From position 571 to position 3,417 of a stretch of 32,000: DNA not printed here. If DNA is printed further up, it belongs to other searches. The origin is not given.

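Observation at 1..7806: Operon of four divergent dynamin-family GTPase paralogs with a divergent XRE regulator: candidate multi-dynamin (Eleos-like?) system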

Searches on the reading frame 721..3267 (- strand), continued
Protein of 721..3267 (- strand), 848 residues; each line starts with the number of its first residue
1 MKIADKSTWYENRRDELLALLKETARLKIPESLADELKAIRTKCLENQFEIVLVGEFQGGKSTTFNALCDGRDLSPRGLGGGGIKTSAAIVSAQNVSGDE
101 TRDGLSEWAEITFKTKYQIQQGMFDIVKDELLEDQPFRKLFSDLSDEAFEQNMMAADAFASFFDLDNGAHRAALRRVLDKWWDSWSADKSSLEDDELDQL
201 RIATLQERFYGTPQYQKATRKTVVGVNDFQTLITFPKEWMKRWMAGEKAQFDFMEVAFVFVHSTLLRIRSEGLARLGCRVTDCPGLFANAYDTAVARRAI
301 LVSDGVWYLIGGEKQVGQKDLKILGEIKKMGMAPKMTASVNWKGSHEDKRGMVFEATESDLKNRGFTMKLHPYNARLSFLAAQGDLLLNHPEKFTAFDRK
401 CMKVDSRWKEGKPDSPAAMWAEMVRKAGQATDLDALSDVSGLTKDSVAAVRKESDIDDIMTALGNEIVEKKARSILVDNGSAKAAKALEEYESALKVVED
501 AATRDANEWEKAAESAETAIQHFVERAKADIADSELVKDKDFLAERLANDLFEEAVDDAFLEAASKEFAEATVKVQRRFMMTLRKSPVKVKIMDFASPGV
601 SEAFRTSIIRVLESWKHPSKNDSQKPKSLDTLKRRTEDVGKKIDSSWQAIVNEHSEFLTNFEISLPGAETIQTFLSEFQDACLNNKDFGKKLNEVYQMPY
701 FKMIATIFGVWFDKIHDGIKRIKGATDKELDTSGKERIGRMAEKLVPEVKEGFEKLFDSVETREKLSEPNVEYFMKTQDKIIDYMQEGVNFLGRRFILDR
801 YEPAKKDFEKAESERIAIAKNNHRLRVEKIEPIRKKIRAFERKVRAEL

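Call 83: search_dna_similar(query=window:721-3267:-, collection=phages, mode=protein, max_evalue=0.00001, max_rows=15)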
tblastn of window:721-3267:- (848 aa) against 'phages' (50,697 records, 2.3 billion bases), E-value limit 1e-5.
No match.

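Call 84: find_related_loci(query=A2, collection=viral_contigs, flank=10000)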
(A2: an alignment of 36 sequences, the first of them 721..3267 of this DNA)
Query A2 (848 aa) in viral_contigs; peptide patterns used: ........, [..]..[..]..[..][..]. (x = any residue, [..] = any of these).
3 stretches matched a pattern, but none encodes a relative of the query by tblastn (E <= 1e-3).

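Call 85: find_related_loci(query=A2, collection=metagenome_contigs, flank=10000)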
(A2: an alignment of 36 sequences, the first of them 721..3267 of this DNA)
Query A2 (848 aa) in metagenome_contigs; peptide patterns used: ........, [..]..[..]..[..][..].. (x = any residue, [..] = any of these).
104 stretches matched a pattern; 48 encode a relative of the query (tblastn E <= 1e-3); 48 distinct loci.
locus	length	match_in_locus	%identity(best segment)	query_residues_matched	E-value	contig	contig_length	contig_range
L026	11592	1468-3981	44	4-848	0e+0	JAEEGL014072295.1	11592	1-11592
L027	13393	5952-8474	44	5-848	0e+0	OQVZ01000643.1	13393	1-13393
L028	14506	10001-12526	43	5-848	0e+0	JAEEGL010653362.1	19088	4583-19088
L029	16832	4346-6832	43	5-848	0e+0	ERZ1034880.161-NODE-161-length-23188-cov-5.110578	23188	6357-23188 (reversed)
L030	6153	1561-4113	44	5-848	0e+0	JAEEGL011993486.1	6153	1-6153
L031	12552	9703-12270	42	9-848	0e+0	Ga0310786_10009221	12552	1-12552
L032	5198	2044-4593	42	1-848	0e+0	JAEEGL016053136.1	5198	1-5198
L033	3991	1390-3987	39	1-848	0e+0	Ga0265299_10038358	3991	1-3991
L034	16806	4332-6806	43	5-848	0e+0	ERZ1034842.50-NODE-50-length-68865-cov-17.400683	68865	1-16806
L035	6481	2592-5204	41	1-848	0e+0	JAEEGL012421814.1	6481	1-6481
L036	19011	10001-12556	43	1-848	0e+0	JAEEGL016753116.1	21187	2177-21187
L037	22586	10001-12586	40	1-847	0e+0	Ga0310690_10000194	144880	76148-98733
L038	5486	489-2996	39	7-848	0e+0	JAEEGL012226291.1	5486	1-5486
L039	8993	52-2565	37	1-848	3e-171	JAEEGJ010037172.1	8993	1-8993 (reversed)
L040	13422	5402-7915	37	1-848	1e-170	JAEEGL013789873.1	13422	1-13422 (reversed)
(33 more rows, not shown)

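Call 91: search_protein_families(library=padloc, alignment_id=A5, max_evalue=1e-8)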
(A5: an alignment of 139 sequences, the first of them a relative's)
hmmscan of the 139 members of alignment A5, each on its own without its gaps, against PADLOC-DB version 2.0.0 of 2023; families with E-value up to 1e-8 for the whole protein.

A. member 1, L003:1420-2664:+ (414 aa): 0 families

B. families by the number of members that match (of 139 scanned): 116 families (the first 25 are shown)
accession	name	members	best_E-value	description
PDLC04820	PDC-S02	2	4.9e-47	-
PDLC04827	PDC-S02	2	1.8e-43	-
PDLC04807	PDC-S02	2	3.6e-41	-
PDLC04795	PDC-S02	2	4.2e-40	-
PDLC04810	PDC-S02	2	1.7e-36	-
PDLC04831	PDC-S02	2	1.4e-31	-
PDLC04135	mad3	2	4.2e-30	mads_3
PDLC04803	PDC-S02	2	1.3e-29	-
PDLC04822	PDC-S02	2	6.7e-28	-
PDLC04826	PDC-S02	2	2.6e-20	-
PDLC04138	mad6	2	1.6e-17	mads_6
PDLC02903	pVip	2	1.6e-15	Viperins not associated with kinases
PDLC03920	MkoA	2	3.7e-15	-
PDLC04868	PDC-S05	1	3.1e-156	-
PDLC04853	PDC-S05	1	6.4e-140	-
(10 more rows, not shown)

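Call 92: search_protein_families(library=pfam, alignment_id=A5, max_evalue=0.00001)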
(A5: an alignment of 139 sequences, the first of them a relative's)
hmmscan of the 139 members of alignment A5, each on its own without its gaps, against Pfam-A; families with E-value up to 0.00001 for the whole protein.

A. member 1, L003:1420-2664:+ (414 aa): 2 families
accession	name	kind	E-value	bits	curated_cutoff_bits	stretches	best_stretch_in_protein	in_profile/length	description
PF02464.23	CinA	-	6.1e-56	188.8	23.5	1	257-409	3-155/155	Competence-damaged protein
PF00994.29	MoCF_biosynth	-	1.3e-30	106.4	26.6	1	13-178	2-143/144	Probable molybdopterin binding domain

B. families by the number of members that match (of 139 scanned): 78 families (the first 25 are shown)
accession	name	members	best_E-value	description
PF03747.19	ADP_ribosyl_GH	3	1.5e-37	ADP-ribosylglycohydrolase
PF17761.7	DUF1016_N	2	2.9e-34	DUF1016 N-terminal domain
PF00005.33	ABC_tran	2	2.5e-31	ABC transporter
PF13350.11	Y_phosphatase3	2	8.6e-24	Tyrosine phosphatase family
PF00069.31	Pkinase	2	1.1e-14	Protein kinase domain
PF13304.12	AAA_21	2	5.8e-12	AAA domain, putative AbiEii toxin, Type IV TA system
PF00226.36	DnaJ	2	6.4e-12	DnaJ domain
PF06803.17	DUF1232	2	9.9e-11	Protein of unknown function (DUF1232)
PF04542.20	Sigma70_r2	2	5.5e-08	Sigma-70 region 2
PF13310.11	Virulence_RhuM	1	1.6e-104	Virulence protein RhuM family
PF04223.18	CitF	1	3.7e-92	Citrate lyase, alpha subunit (CitF)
PF00501.34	AMP-binding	1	3.5e-78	AMP-binding enzyme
PF08238.18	Sel1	1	8.1e-64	Sel1 repeat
PF00912.28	Transgly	1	2.4e-62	Transglycosylase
PF01261.30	AP_endonuc_2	1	2.7e-62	Xylose isomerase-like TIM barrel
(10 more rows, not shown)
